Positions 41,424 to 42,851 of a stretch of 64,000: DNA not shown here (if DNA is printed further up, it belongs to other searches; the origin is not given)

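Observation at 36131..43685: Compact glycan-scavenging / HexNAc-salvage island: GH29 fucosidase, GH20-PA14 hexosaminidase, beta-lactamase-fold hydrolase, NahK-like kinase and nucleotidyltransferase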

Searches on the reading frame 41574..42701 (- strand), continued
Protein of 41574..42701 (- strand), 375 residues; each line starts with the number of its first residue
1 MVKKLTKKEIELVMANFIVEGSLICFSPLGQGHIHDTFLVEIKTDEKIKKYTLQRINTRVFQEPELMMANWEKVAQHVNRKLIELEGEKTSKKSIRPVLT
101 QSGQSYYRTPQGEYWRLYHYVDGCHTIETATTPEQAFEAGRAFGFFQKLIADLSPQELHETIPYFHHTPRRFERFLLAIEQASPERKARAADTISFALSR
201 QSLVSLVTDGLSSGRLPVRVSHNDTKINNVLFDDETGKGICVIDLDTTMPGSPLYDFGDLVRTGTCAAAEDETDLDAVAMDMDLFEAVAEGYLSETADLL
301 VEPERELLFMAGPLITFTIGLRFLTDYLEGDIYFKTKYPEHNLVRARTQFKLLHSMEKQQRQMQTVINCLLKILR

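Call 47: find_encoding_contigs(protein=P0011, flank=9000, max_places=1)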
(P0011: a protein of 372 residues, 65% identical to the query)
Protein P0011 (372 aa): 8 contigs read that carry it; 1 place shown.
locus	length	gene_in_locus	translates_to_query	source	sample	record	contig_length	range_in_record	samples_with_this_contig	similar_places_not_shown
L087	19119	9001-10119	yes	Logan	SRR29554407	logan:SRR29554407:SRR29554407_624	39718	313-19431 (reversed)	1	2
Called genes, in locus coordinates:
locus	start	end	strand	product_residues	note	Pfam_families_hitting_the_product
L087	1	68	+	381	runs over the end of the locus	PF02771:Acyl-CoA_dh_N, PF02770:Acyl-CoA_dh_M, PF00441:Acyl-CoA_dh_1, PF08028:Acyl-CoA_dh_2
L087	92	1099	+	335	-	PF03308:MeaB, PF03029:ATP_bind_1 (faint)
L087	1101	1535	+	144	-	PF00903:Glyoxalase, PF13468:Glyoxalase_3 (weak), PF13669:Glyoxalase_4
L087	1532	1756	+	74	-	PF11146:DUF2905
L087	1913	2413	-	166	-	PF12641:Flavodoxin_3, PF12682:Flavodoxin_4 (faint), PF12724:Flavodoxin_5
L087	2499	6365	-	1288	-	PF00672:HAMP (weak), PF00512:HisKA, PF02518:HATPase_c, PF13581:HATPase_c_2 (weak)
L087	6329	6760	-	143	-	-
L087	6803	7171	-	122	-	-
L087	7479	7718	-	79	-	PF26391:MamI (weak)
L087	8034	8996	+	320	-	-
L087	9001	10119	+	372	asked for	PF01636:APH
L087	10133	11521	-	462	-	PF00144:Beta-lactamase, PF11954:DUF3471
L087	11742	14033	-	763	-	PF02838:Glyco_hydro_20b, PF00728:Glyco_hydro_20, PF13290:CHB_HEX_C_1, PF13287:Fn3_assoc (weak), PF07691:PA14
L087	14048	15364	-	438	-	PF01120:Alpha_L_fucos, PF14871:GHL6 (weak)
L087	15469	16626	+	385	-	PF00266:Aminotran_5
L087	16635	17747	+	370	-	PF04015:DUF362, PF00037:Fer4 (faint), PF12797:Fer4_2 (faint), PF12838:Fer4_7 (weak), PF13187:Fer4_9, PF13237:Fer4_10, PF14697:Fer4_21, PF25160:LdpA_Fe-S-bd (weak), +3 more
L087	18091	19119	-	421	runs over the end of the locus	-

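Call 48: find_encoding_contigs(protein=P0013, flank=9000, max_places=1)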
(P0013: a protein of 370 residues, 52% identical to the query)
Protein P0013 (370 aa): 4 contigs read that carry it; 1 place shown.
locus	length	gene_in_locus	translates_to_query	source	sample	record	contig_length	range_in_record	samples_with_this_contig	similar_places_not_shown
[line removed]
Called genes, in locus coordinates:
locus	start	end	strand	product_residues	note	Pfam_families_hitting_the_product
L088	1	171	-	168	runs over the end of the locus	PF12641:Flavodoxin_3, PF12682:Flavodoxin_4 (faint), PF12724:Flavodoxin_5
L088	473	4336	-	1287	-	PF00672:HAMP (weak), PF00512:HisKA, PF02518:HATPase_c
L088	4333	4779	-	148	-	-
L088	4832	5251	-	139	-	-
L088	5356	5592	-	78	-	PF26391:MamI (weak)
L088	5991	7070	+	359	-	PF24827:AstE_AspA_cat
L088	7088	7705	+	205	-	PF00702:Hydrolase, PF12710:HAD (weak), PF13344:Hydrolase_6 (faint), PF13419:HAD_2, PF13242:Hydrolase_like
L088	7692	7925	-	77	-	-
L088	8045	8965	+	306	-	PF00483:NTP_transferase (weak), PF12804:NTP_transf_3 (faint)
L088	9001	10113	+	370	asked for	PF01636:APH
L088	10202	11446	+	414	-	PF00266:Aminotran_5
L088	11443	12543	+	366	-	PF04015:DUF362, PF12838:Fer4_7 (faint), PF12797:Fer4_2 (faint), PF00037:Fer4 (faint), PF13187:Fer4_9 (weak), PF13237:Fer4_10, PF14697:Fer4_21 (weak), PF25160:LdpA_Fe-S-bd (weak), +1 more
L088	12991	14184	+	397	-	PF13353:Fer4_12 (faint), PF04055:Radical_SAM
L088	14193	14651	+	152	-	-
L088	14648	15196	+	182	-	-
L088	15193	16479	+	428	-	PF00732:GMC_oxred_N, PF01266:DAO (faint), PF07992:Pyr_redox_2 (faint)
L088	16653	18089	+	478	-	PF13520:AA_permease_2, PF00324:AA_permease, PF13906:AA_permease_C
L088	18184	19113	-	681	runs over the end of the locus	PF13520:AA_permease_2, PF00324:AA_permease, PF13906:AA_permease_C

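Call 77: search_protein_families(library=ncbifam, proteins=[L041:13661-15328:+, L041:15367-16851:+, L041:11192-11920:-, L041:11923-12654:-, L041:5212-8901:+, L041:3527-4633:+, L041:16880-18898:+], max_evalue=1e-10)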
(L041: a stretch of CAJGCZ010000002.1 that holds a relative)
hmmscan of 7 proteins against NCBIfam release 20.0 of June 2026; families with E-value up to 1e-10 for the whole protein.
L041:13661-15328:+ (555 aa): 8 families
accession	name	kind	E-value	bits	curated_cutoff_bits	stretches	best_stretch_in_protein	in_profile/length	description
NF002068.0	PRK00911.1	subfamily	1.2e-239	796.5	644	1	2-554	6-555/559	dihydroxy-acid dehydratase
TIGR00110.1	ilvD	equivalog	8.4e-233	773.8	618.15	1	14-554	1-541/543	dihydroxy-acid dehydratase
NF009103.0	PRK12448.1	equivalog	1.6e-206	687.2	710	2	3-354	6-363/616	dihydroxy-acid dehydratase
NF004784.0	PRK06131.1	subfamily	9.3e-130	433.7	539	1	9-554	20-560/576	dihydroxy-acid dehydratase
NF009559.0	PRK13016.1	equivalog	6.9e-120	401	882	1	13-552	24-559/578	L-arabinonate dehydratase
NF009560.0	PRK13017.1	subfamily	3.4e-112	375.6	684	1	17-554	30-575/595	dihydroxy-acid dehydratase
TIGR01196.1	edd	equivalog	1.5e-80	271.2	708.25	1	28-526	61-568/601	phosphogluconate dehydratase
TIGR03432.1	yjhG_yagF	hypoth_equivalog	1.8e-60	204.7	808.15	1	46-512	82-572/640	YjhG/YagF family D-xylonate dehydratase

L041:15367-16851:+ (494 aa): 0 families

L041:11192-11920:- (242 aa): 2 families
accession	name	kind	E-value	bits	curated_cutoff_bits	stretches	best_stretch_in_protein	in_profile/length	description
TIGR00478.1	tly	subfamily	3.5e-71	239.1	185.8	1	5-236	1-228/228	TlyA family rRNA (cytidine-2'-O)-methyltransferase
NF049952.1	23rRNACMtaseTlyA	equivalog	2.6e-55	187.5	250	1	4-240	1-233/236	23S rRNA (cytidine-2'-O)-methyltransferase TlyA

L041:11923-12654:- (243 aa): 0 families

L041:5212-8901:+ (1229 aa): 15 families
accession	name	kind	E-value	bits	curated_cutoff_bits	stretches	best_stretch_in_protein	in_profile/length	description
NF007024.0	PRK09490.1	equivalog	0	1469.1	1497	1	4-1225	5-1216/1234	methionine synthase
TIGR02082.1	metH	equivalog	0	1286.5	1010.85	1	16-1208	2-1182/1182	methionine synthase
NF006396.0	PRK08645.1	equivalog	1.4e-47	162.1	453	1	11-358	4-290/611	bifunctional homocysteine S-methyltransferase/methylenetetrahydrofolate reductase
TIGR02370.1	pyl_corrinoid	subfamily_domain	6.7e-41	139.8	215.3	1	701-876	2-178/197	methyltransferase cognate corrinoid protein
NF005719.0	PRK07535.1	domain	1.5e-36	126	259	1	386-637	2-238/268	methyltetrahydrofolate:corrinoid/iron-sulfur protein methyltransferase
NF047996.1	corrin_MtgC_2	exception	1.6e-35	122.5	370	1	703-873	10-180/212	glycine betaine-specific corrinoid protein MtgC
NF041607.1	dimeth_corrin_MtbC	equivalog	6.3e-35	120.5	350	1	726-875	25-175/203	dimethylamine corrinoid protein MtbC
NF040669.1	MtaC2_Meth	equivalog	3e-32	112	450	1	700-872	45-215/267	methanol--corrinoid protein MtaC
NF040655.1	MtaC_Meth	equivalog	2.5e-29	102.1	420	1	701-875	39-210/253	methanol--corrinoid protein MtaC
NF005718.0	PRK07534.1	equivalog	1.4e-27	96.8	338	1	127-356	84-298/337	betaine--homocysteine S-methyltransferase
NF047995.1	corrinoid_MtgC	exception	6.4e-27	94.4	310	1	699-877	6-187/215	glycine betaine-specific corrinoid protein MtgC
NF007020.0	PRK09485.1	equivalog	6.6e-27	94.4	215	1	63-353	41-304/306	homocysteine S-methyltransferase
NF040758.1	CODH_ACS_meth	exception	7.4e-17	61.6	370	1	385-629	4-234/261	carbon monoxide dehydrogenase/acetyl-CoA synthase methytransferase subunit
NF002612.0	PRK02261.1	equivalog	7.9e-13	48.1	110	1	784-873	3-93/148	methylaspartate mutase subunit S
TIGR01501.1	MthylAspMutase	equivalog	3.7e-11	42.9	135.8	1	785-873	2-91/134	methylaspartate mutase subunit S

L041:3527-4633:+ (368 aa): 9 families
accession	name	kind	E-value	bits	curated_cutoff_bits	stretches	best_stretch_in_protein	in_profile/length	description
TIGR00492.1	alr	equivalog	1.6e-81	274.1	168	1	9-366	3-367/369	alanine racemase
NF008897.0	PRK11930.1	equivalog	3.9e-80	270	804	1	6-366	457-819/822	bifunctional UDP-N-acetylmuramoyl-tripeptide:D-alanyl-D-alanine ligase/alanine racemase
NF033131.1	vanT-G-Cterm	exception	3.3e-78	263.1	460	1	8-366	2-368/368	serine racemase VanT catalytic subunit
NF033132.1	vanT-CELN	equivalog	4.1e-51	174.2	900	1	2-363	333-694/697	membrane-bound serine racemase VanT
NF002970.2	PRK03646.1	exception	8.4e-43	146.8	600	1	11-364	7-353/356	catabolic alanine racemase DadX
NF009879.0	PRK13340.1-4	subfamily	6.1e-40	137.3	434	1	8-367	41-405/406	alanine racemase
NF000791.0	PRK00053.2-2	equivalog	2e-37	129.2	218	1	13-365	6-338/340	alanine racemase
NF033133.1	vanT-L-cat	exception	4.1e-37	128.2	750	1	7-362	6-361/366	serine racemase VanT-L catalytic subunit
NF000792.0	PRK00053.2-3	equivalog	1.2e-32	113.5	384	1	12-367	7-359/360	alanine racemase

L041:16880-18898:+ (672 aa): 3 families
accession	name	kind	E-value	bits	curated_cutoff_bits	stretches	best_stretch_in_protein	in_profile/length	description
NF041931.2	MzaA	equivalog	9.8e-15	54.4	800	1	178-313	11-150/726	MZA anti-phage system associated sigma-70 family RNA polymerase sigma factor MzaA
NF043022.1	T4SS_AnkG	equivalog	5e-14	51.9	500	0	166-245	362-446/455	Dot/Icm T4SS effector AnkG/AnkZ/LegA7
NF043029.1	T4SS_AnkY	equivalog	9.5e-11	40.8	600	0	160-245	448-534/543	Dot/Icm T4SS effector AnkY/LegA9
